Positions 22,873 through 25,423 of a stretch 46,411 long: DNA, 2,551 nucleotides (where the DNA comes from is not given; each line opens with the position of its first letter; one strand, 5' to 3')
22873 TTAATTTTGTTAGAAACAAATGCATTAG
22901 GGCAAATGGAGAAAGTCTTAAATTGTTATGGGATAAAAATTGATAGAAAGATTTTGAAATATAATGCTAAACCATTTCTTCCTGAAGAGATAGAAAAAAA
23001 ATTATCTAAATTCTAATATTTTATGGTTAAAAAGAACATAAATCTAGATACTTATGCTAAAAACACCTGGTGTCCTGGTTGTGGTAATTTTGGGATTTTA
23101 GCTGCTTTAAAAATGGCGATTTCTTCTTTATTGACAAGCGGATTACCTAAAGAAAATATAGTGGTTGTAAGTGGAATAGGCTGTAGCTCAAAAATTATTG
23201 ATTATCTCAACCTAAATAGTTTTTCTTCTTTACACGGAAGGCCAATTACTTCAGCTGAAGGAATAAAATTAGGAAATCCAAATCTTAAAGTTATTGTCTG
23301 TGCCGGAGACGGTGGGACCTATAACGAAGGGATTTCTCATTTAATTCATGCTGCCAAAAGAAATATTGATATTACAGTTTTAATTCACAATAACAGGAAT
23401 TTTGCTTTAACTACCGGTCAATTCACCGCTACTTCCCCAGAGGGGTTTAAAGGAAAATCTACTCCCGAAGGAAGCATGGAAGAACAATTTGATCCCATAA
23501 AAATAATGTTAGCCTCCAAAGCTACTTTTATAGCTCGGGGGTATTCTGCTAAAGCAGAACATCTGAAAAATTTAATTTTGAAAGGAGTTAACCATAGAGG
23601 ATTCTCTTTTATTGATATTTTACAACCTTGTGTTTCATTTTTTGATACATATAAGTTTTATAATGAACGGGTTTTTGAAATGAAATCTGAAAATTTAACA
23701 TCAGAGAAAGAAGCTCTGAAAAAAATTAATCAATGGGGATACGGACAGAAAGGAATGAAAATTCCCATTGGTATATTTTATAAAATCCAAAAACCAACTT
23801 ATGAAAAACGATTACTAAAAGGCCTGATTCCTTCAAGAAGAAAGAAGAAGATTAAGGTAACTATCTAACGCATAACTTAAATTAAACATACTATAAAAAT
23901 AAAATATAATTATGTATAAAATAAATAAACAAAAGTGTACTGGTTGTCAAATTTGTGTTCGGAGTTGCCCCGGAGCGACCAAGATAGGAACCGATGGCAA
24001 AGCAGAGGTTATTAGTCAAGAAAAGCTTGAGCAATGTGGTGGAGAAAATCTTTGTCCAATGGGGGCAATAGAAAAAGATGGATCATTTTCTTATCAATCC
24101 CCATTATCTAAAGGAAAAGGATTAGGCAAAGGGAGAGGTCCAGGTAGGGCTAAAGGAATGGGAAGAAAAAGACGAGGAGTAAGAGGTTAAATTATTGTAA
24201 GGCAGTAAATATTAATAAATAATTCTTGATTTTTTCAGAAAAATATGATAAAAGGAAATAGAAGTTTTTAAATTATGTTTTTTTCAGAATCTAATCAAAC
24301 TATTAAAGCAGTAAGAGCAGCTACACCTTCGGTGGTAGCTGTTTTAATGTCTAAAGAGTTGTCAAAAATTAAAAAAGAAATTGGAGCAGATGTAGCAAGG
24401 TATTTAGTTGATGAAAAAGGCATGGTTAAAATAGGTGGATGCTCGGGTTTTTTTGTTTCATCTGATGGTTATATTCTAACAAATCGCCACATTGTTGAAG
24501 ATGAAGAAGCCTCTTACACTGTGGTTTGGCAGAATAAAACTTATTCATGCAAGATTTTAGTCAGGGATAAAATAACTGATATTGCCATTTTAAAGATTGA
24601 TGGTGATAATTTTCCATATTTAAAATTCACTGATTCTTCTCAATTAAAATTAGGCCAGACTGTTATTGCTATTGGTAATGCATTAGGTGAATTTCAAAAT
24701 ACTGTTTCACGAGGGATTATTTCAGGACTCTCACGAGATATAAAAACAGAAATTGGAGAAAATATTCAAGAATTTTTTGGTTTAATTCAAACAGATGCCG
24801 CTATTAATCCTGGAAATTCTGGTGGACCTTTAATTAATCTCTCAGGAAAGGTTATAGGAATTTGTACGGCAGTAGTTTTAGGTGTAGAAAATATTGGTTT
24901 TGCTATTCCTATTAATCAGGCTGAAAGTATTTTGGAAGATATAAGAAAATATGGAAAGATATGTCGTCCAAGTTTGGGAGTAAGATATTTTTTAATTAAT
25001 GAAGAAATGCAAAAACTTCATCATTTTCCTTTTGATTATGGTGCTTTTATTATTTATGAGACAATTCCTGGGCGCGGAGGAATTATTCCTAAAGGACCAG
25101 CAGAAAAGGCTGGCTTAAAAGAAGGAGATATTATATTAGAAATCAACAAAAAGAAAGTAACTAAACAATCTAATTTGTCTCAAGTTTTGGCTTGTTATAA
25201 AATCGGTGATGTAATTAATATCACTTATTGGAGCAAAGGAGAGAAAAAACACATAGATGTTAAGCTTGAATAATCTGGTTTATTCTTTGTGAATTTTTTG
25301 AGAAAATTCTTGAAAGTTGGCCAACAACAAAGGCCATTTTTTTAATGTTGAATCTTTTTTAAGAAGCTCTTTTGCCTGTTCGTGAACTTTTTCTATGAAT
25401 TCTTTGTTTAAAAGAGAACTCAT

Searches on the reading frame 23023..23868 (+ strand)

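Call 75: search_protein_families(library=pfam, proteins=[window:23023-23868:+], max_evalue=0.001)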
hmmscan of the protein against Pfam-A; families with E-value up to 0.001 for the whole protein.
window:23023-23868:+ (281 aa): 2 families
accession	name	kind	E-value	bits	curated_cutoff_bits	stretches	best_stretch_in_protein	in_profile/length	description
PF02775.26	TPP_enzyme_C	-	8.1e-25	87.8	21.9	1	60-199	20-151/151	Thiamine pyrophosphate enzyme, C-terminal TPP binding domain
PF12367.13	PFO_beta_C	-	2.1e-10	40.9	24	1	203-264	1-61/66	Pyruvate ferredoxin oxidoreductase beta subunit C terminal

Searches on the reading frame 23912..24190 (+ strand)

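Call 75: search_protein_families(library=pfam, proteins=[window:23912-24190:+], max_evalue=0.001)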
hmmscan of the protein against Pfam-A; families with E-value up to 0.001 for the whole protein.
window:23912-24190:+ (92 aa): 9 families
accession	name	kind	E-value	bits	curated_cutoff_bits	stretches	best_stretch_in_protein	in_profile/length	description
PF00037.32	Fer4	-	8.3e-07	29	21.1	1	2-20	1-19/24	4Fe-4S binding domain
PF13459.11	Fer4_15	-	6.6e-06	27.2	22.4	1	4-37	3-37/66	4Fe-4S single cluster domain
PF13237.11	Fer4_10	-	1.2e-05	25.6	25.5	1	2-43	2-46/53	4Fe-4S dicluster domain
PF12797.12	Fer4_2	-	5.5e-05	23.3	24.5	1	3-20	4-21/22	4Fe-4S binding domain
PF12837.12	Fer4_6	-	6e-05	23.2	25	1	4-20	4-20/24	4Fe-4S binding domain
PF13187.11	Fer4_9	-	0.00021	21.7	27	0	8-42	1-37/52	4Fe-4S dicluster domain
PF12838.12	Fer4_7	-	0.00028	21.7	27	0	4-20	33-49/52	4Fe-4S dicluster domain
PF14697.11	Fer4_21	-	0.00063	20.3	35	0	3-48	2-47/59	4Fe-4S dicluster domain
PF13370.11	Fer4_13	-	0.00096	20.2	24.5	0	4-53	1-56/58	4Fe-4S single cluster domain of Ferredoxin I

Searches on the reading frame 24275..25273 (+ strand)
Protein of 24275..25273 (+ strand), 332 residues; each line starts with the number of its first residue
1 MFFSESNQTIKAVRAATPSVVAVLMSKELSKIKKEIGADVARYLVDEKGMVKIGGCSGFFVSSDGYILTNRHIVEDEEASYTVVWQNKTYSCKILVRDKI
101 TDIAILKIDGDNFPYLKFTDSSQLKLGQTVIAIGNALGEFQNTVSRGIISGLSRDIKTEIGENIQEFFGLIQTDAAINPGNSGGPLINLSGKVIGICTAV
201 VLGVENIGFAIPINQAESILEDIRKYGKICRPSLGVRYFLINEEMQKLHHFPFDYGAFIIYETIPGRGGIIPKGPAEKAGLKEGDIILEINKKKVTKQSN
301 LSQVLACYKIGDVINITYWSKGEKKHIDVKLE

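Call 75: search_protein_families(library=pfam, proteins=[window:24275-25273:+], max_evalue=0.001)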
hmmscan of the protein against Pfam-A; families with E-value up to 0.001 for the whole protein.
window:24275-25273:+ (332 aa): 6 families
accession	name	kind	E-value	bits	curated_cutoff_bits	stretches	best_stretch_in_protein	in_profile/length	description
PF13365.12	Trypsin_2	-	1.3e-33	117.2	27.6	1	56-196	1-144/144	Trypsin-like peptidase domain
PF00089.32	Trypsin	-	8.6e-18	65.4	20.6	1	51-216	18-216/220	Trypsin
PF13180.12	PDZ_2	-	3.3e-11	43.7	27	1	270-331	19-80/80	PDZ domain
PF17820.7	PDZ_6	-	3.3e-09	36.8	27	1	270-306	5-41/54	PDZ domain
PF00595.29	PDZ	-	3.3e-08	34.2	23.2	1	270-317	32-79/81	PDZ domain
PF10459.15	Peptidase_S46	-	3.5e-07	29.7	22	1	50-75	42-68/698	Peptidase S46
